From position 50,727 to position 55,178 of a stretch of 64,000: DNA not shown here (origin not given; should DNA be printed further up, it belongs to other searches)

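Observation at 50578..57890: Candidate non-canonical pilus/T4SS-like or attachment module: pilin-like protein, giant VirB6-like membrane protein and Hsp100 ATPase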

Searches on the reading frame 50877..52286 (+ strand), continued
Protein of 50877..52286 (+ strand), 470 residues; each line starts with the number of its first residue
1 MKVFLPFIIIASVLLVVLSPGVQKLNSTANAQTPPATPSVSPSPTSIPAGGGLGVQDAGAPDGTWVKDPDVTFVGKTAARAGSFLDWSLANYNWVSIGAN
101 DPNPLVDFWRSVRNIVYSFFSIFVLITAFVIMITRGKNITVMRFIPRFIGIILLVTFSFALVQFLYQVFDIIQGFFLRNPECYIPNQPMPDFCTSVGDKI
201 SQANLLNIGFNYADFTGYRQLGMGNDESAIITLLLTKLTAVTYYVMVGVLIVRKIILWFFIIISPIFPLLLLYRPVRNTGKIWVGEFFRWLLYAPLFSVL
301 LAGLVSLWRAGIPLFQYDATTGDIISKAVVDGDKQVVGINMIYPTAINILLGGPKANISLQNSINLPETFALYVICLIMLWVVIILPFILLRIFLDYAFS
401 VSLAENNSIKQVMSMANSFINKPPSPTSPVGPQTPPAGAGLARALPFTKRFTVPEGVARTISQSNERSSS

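Call 97: find_homologous_proteins(query=L116:12697-15624:+, max_evalue=1e-50)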
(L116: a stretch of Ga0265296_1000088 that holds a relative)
Query L116:12697-15624:+ (975 aa): 8000 proteins with E <= 1e-50 among 8000 candidates; the best 120 are listed.
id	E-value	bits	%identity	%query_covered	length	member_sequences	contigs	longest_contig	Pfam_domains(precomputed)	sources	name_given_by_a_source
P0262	0.0e+0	2112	100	100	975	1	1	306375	PF13173.13,PF02861.26,PF00004.36,PF13401.13,PF23569.2,PF17871.8,PF01637.25,PF07728.21,PF13191.13,PF00158.33,PF07724.21,PF05729.19,PF13521.13,PF10431.16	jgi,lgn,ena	-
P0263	0.0e+0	1830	86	100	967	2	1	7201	PF13173.13,PF02861.26,PF00004.36,PF13401.13,PF23569.2,PF17871.8,PF13238.13,PF07728.21,PF13191.13,PF00158.33,PF07724.21,PF05729.19,PF10431.16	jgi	-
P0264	0.0e+0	1520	73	97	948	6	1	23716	PF13173.13,PF02861.26,PF00004.36,PF13401.13,PF23569.2,PF17871.8,PF13238.13,PF01637.25,PF07728.21,PF13191.13,PF00158.33,PF07724.21,PF10431.16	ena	-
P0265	0.0e+0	1506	73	97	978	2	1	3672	PF13173.13,PF02861.26,PF00004.36,PF13401.13,PF23569.2,PF17871.8,PF13238.13,PF01637.25,PF07728.21,PF13191.13,PF00158.33,PF07724.21,PF10431.16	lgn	-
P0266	0.0e+0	1467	71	96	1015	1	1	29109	PF13173.13,PF02861.26,PF07724.21,PF00004.36,PF13401.13,PF23569.2,PF17871.8,PF01637.25,PF07728.21,PF10431.16,PF13191.13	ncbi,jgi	-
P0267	0.0e+0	1456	69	99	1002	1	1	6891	PF13173.13,PF02861.26,PF00158.33,PF07724.21,PF00004.36,PF13401.13,PF23569.2,PF17871.8,PF07728.21,PF10431.16,PF13191.13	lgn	-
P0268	0.0e+0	1323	70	74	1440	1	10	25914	PF13173.13,PF02861.26,PF00004.36,PF13401.13,PF23569.2,PF17871.8,PF13238.13,PF01637.25,PF07728.21,PF13191.13,PF00158.33,PF07724.21,PF10431.16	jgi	jgi:ATP-dependent Clp protease ATP-binding subunit ClpC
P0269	0.0e+0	1265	67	74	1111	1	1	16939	PF13173.13,PF02861.26,PF00004.36,PF13401.13,PF23569.2,PF17871.8,PF07728.21,PF13191.13,PF00158.33,PF07724.21,PF05729.19,PF05621.18,PF10431.16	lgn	-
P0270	0.0e+0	1264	69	74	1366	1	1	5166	PF13173.13,PF02861.26,PF00004.36,PF13401.13,PF23569.2,PF17871.8,PF07728.21,PF13191.13,PF00158.33,PF07724.21,PF12775.14,PF05621.18,PF10431.16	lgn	-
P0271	0.0e+0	1262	68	74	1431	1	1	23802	PF13173.13,PF02861.26,PF00004.36,PF13401.13,PF23569.2,PF17871.8,PF01637.25,PF07728.21,PF13191.13,PF00158.33,PF07724.21,PF13521.13,PF10431.16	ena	-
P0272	0.0e+0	1261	70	76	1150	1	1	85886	PF13173.13,PF02861.26,PF00004.36,PF13401.13,PF23569.2,PF17871.8,PF07728.21,PF13191.13,PF00158.33,PF07724.21,PF05729.19,PF10431.16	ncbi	-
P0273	0.0e+0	1243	69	74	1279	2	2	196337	PF02861.26,PF07724.21,PF00004.36,PF13401.13,PF23569.2,PF17871.8,PF01637.25,PF07728.21,PF10431.16,PF13191.13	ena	-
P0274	0.0e+0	1239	69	71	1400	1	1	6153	PF13173.13,PF02861.26,PF00004.36,PF13401.13,PF23569.2,PF17871.8,PF01637.25,PF07728.21,PF13191.13,PF00158.33,PF07724.21,PF10431.16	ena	-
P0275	0.0e+0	1239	72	69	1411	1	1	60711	PF02861.26,PF07724.21,PF05729.19,PF00004.36,PF13401.13,PF23569.2,PF17871.8,PF07728.21,PF10431.16,PF13191.13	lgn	-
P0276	0.0e+0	1238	71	69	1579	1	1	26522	PF13173.13,PF02861.26,PF00004.36,PF13401.13,PF23569.2,PF17871.8,PF01637.25,PF07728.21,PF13191.13,PF00158.33,PF07724.21,PF10431.16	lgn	-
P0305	0.0e+0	1211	68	72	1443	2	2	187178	PF02861.26,PF00004.36,PF13401.13,PF23569.2,PF17871.8,PF01637.25,PF07728.21,PF13191.13,PF01695.24,PF07724.21,PF05729.19,PF10431.16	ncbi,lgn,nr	ncbi:AAA family ATPase [Patescibacteria group bacterium]|nr:AAA family ATPase [Patescibacteria group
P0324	0.0e+0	1192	65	74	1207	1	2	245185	PF13173.13,PF02861.26,PF00004.36,PF13401.13,PF23569.2,PF17871.8,PF13238.13,PF01637.25,PF07728.21,PF13191.13,PF00158.33,PF07724.21,PF05729.19,PF05621.18,PF10431.16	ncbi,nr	ncbi:ATP-dependent Clp protease ATP-binding subunit [Candidatus Gottesmanbacteria bacterium]|nr:ATP-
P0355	0.0e+0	1105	61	74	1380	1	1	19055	PF13173.13,PF02861.26,PF00004.36,PF13401.13,PF23569.2,PF17871.8,PF01637.25,PF07728.21,PF13191.13,PF00158.33,PF07724.21,PF10431.16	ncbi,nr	ncbi:MAG: AAA family ATPase [Candidatus Roizmanbacteria bacterium]|nr:AAA family ATPase [Candidatus 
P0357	0.0e+0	1104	58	91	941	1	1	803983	PF13173.13,PF02861.26,PF20030.6,PF00004.36,PF13401.13,PF23569.2,PF17871.8,PF01637.25,PF07728.21,PF13191.13,PF00158.33,PF07724.21,PF05729.19,PF05621.18,PF10431.16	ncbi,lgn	-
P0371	0.0e+0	1088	60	75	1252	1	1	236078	PF13173.13,PF02861.26,PF00004.36,PF13401.13,PF23569.2,PF17871.8,PF01637.25,PF07728.21,PF13191.13,PF00158.33,PF07724.21,PF10431.16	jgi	jgi:ATP-dependent Clp protease ATP-binding subunit ClpC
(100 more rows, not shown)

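Call 99: find_encoding_contigs(protein=P0324, flank=8000, max_places=1)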
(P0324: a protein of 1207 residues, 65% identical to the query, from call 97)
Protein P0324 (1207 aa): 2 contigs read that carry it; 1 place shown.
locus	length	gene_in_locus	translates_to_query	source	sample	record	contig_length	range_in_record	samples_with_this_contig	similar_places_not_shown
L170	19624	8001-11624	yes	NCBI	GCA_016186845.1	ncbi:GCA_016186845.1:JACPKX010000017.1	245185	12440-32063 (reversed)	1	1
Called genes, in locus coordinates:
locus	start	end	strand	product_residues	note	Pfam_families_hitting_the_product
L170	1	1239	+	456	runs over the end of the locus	PF11638:DnaA_N (weak), PF00308:Bac_DnaA, PF00004:AAA (weak), PF01637:ATPase_2 (weak), PF08299:Bac_DnaA_C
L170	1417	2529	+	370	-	PF00712:DNA_pol3_beta, PF02767:DNA_pol3_beta_2, PF02768:DNA_pol3_beta_3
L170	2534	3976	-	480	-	-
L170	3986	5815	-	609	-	PF01935:DUF87, PF12846:AAA_10 (weak), PF19044:P-loop_TraG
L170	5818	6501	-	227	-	PF26593:TraC-like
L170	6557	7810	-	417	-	PF12666:PrgI (weak)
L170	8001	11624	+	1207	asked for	PF02861:Clp_N, PF23569:NBD_SMAX1, PF00004:AAA, PF17871:AAA_lid_9, PF00004:AAA, PF07724:AAA_2, PF07728:AAA_5, PF10431:ClpB_D2-small, +8 more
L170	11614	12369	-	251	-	-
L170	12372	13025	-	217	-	PF08843:AbiEii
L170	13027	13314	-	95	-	PF21956:DUF6922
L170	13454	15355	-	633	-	-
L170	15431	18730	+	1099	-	-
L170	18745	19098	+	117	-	-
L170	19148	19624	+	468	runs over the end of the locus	-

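Call 100: find_encoding_contigs(protein=P0305, flank=8000, max_places=1)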
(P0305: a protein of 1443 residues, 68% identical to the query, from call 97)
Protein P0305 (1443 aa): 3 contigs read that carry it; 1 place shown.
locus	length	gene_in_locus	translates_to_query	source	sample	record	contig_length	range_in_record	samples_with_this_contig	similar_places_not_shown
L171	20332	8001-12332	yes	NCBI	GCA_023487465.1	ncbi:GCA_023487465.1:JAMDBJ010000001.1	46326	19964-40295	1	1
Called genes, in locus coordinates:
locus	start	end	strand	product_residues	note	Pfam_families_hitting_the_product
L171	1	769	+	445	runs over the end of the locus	PF11638:DnaA_N (weak), PF00308:Bac_DnaA, PF01695:IstB_IS21 (weak), PF00004:AAA (weak), PF13173:AAA_14 (faint), PF08299:Bac_DnaA_C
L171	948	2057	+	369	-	PF00712:DNA_pol3_beta, PF02767:DNA_pol3_beta_2, PF02768:DNA_pol3_beta_3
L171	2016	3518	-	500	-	-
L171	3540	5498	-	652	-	PF19044:P-loop_TraG, PF01935:DUF87, PF12846:AAA_10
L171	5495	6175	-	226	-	PF26593:TraC-like (weak)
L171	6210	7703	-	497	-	PF12666:PrgI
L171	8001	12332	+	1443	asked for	PF02861:Clp_N, PF23569:NBD_SMAX1, PF00004:AAA, PF17871:AAA_lid_9, PF00004:AAA, PF07724:AAA_2, PF07728:AAA_5, PF10431:ClpB_D2-small, +5 more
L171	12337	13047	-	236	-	-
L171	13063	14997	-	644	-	-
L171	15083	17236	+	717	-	-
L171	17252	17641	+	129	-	-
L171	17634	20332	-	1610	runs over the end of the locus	-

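Call 101: find_encoding_contigs(protein=P0357, flank=8000, max_places=1)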
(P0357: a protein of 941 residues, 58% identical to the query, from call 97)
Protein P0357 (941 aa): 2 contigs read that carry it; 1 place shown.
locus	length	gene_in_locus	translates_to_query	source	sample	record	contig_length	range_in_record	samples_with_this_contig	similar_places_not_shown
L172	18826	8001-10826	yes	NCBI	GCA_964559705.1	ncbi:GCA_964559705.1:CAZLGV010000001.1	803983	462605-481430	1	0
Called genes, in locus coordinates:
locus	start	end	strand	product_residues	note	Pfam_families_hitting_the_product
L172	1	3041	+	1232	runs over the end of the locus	-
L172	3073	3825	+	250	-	PF18895:T4SS_pilin (weak)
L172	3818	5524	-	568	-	-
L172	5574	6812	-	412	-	-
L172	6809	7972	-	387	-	-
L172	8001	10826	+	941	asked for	PF02861:Clp_N, PF23569:NBD_SMAX1, PF00004:AAA, PF17871:AAA_lid_9, PF00004:AAA (weak), PF07724:AAA_2, PF07728:AAA_5, PF10431:ClpB_D2-small, +8 more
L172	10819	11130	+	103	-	-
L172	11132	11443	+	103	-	PF18895:T4SS_pilin (weak)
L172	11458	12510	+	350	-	PF02463:SMC_N, PF13175:AAA_15, PF13476:AAA_23, PF13304:AAA_21 (faint)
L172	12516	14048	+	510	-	PF01293:PEPCK_ATP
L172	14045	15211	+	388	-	PF00155:Aminotran_1_2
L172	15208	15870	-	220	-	PF20582:UPF0758_N, PF04002:RadC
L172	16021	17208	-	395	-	PF00817:IMS, PF11799:IMS_C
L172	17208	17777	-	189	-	PF00717:Peptidase_S24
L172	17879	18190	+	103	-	PF01741:MscL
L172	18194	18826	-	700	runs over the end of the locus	PF00009:GTP_EFTU, PF22042:EF-G_D2, PF03144:GTP_EFTU_D2, PF14492:EFG_III, PF03764:EFG_IV, PF00679:EFG_C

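Call 103: find_encoding_contigs(protein=P0355, flank=8000, max_places=1)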
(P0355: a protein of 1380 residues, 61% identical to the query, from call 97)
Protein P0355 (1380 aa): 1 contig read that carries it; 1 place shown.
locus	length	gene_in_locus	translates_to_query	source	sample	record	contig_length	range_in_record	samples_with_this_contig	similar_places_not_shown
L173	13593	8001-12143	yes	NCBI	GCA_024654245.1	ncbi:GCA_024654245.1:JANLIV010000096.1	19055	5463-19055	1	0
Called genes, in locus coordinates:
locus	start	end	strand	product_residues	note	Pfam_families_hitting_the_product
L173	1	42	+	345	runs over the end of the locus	PF08541:ACP_syn_III_C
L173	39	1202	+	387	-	PF00108:Thiolase_N, PF00109:ketoacyl-synt (weak), PF02803:Thiolase_C, PF22691:Thiolase_C_1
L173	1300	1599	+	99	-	PF01796:OB_ChsH2_C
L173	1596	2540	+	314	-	PF00288:GHMP_kinases_N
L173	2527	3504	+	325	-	PF00288:GHMP_kinases_N, PF08544:GHMP_kinases_C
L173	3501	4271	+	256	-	PF01966:HD (weak)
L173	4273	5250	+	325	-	PF22700:MVD-like_N, PF00288:GHMP_kinases_N, PF18376:MDD_C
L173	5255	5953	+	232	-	PF01255:Prenyltransf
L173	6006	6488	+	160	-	PF01844:HNH (weak), PF13392:HNH_3 (weak)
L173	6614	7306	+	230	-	-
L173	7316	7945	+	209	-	-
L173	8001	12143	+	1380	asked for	PF02861:Clp_N, PF00004:AAA, PF23569:NBD_SMAX1 (weak), PF17871:AAA_lid_9, PF00004:AAA, PF07724:AAA_2, PF07728:AAA_5, PF10431:ClpB_D2-small, +5 more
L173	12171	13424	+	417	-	PF01943:Polysacc_synt, PF13440:Polysacc_synt_3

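Call 104: find_encoding_contigs(protein=P0371, flank=8000, max_places=1)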
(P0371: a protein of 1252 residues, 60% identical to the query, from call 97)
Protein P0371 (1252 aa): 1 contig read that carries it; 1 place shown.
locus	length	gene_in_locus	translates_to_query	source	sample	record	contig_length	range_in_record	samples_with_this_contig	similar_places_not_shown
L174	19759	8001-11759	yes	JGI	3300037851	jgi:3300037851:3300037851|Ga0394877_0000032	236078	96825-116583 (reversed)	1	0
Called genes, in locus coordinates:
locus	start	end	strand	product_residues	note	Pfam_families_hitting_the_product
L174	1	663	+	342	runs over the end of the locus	PF08545:ACP_syn_III (weak), PF08540:HMG_CoA_synt_C (faint), PF08541:ACP_syn_III_C (weak)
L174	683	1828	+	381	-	PF00108:Thiolase_N, PF00109:ketoacyl-synt (weak), PF08545:ACP_syn_III (faint), PF02803:Thiolase_C, PF22691:Thiolase_C_1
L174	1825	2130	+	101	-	PF01796:OB_ChsH2_C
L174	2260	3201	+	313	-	PF00288:GHMP_kinases_N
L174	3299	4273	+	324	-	PF00288:GHMP_kinases_N, PF08544:GHMP_kinases_C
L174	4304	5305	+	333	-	PF22700:MVD-like_N, PF18376:MDD_C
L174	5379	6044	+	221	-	PF01255:Prenyltransf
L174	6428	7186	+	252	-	-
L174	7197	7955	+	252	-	-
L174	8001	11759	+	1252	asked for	PF02861:Clp_N, PF13191:AAA_16, PF23569:NBD_SMAX1, PF00004:AAA, PF17871:AAA_lid_9, PF07724:AAA_2, PF07728:AAA_5, PF00004:AAA, +5 more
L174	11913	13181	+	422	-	PF01943:Polysacc_synt, PF13440:Polysacc_synt_3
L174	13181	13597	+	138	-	PF00075:RNase_H, PF13456:RVT_3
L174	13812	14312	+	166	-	PF01551:Peptidase_M23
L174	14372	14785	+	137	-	PF05014:Nuc_deoxyrib_tr (weak)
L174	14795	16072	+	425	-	-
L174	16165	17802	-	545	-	PF00118:Cpn60_TCP1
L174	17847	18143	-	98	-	PF00166:Cpn10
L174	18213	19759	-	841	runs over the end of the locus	PF00690:Cation_ATPase_N, PF00122:E1-E2_ATPase, PF00702:Hydrolase, PF13246:Cation_ATPase, PF00689:Cation_ATPase_C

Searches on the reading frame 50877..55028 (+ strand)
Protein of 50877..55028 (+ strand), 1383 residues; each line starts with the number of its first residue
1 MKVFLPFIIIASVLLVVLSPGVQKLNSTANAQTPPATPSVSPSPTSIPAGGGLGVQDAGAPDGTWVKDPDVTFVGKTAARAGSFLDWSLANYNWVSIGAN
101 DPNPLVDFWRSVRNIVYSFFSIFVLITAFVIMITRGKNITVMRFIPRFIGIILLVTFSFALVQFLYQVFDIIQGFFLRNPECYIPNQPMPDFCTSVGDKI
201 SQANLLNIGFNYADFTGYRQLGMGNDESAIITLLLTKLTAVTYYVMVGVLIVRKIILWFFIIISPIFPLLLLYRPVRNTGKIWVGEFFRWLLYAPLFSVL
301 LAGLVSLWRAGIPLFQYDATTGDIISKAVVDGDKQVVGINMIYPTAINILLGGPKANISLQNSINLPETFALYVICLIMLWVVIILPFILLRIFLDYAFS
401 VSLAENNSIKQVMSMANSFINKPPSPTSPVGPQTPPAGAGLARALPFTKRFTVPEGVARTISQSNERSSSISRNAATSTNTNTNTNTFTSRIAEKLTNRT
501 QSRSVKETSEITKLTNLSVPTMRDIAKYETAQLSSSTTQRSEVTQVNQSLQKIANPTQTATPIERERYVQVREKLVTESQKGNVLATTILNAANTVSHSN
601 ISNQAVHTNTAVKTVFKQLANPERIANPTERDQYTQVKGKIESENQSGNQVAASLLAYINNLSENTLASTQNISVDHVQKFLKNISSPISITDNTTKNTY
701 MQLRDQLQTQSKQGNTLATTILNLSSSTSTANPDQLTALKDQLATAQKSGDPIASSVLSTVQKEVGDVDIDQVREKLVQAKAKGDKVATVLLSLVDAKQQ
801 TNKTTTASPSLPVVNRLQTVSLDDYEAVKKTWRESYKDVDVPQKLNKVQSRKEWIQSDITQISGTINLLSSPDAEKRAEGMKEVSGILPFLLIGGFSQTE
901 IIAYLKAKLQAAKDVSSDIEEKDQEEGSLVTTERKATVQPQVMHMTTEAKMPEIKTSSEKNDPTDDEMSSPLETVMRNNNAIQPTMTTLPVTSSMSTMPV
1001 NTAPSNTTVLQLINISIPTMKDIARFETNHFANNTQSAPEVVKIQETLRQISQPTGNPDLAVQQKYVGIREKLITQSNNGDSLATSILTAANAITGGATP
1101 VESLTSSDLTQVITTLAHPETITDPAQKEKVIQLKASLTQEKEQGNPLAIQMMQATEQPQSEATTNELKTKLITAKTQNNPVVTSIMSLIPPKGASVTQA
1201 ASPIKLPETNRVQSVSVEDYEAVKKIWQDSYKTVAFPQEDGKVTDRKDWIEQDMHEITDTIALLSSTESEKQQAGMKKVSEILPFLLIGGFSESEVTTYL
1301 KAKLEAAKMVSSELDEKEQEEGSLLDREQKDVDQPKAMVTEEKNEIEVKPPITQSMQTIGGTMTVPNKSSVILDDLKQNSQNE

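Call 3: search_protein_families(library=pfam, proteins=[window:50877-55028:+], max_evalue=0.1)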
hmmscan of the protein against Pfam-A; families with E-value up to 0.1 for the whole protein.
window:50877-55028:+ (1383 aa): 3 families
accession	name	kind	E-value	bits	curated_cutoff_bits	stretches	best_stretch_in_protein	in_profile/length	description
PF04610.19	TrbL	-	0.0014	18.9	25.9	1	122-309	3-181/215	TrbL/VirB6 plasmid conjugal transfer protein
PF10544.15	T5orf172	-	0.0048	17.8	20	0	799-868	30-99/101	T5orf172 domain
PF06490.17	FleQ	-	0.073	13.8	22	0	1235-1300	20-87/108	Flagellar regulatory protein FleQ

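Call 4: search_protein_families(library=ncbifam, proteins=[window:50877-55028:+], max_evalue=0.1)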
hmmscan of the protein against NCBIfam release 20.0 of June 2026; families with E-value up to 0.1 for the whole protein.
window:50877-55028:+ (1383 aa): 0 families

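Call 110: search_protein_families(library=padloc, proteins=[window:50877-55028:+], max_evalue=0.001)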
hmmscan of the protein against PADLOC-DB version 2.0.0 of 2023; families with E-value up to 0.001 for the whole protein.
window:50877-55028:+ (1383 aa): 0 families
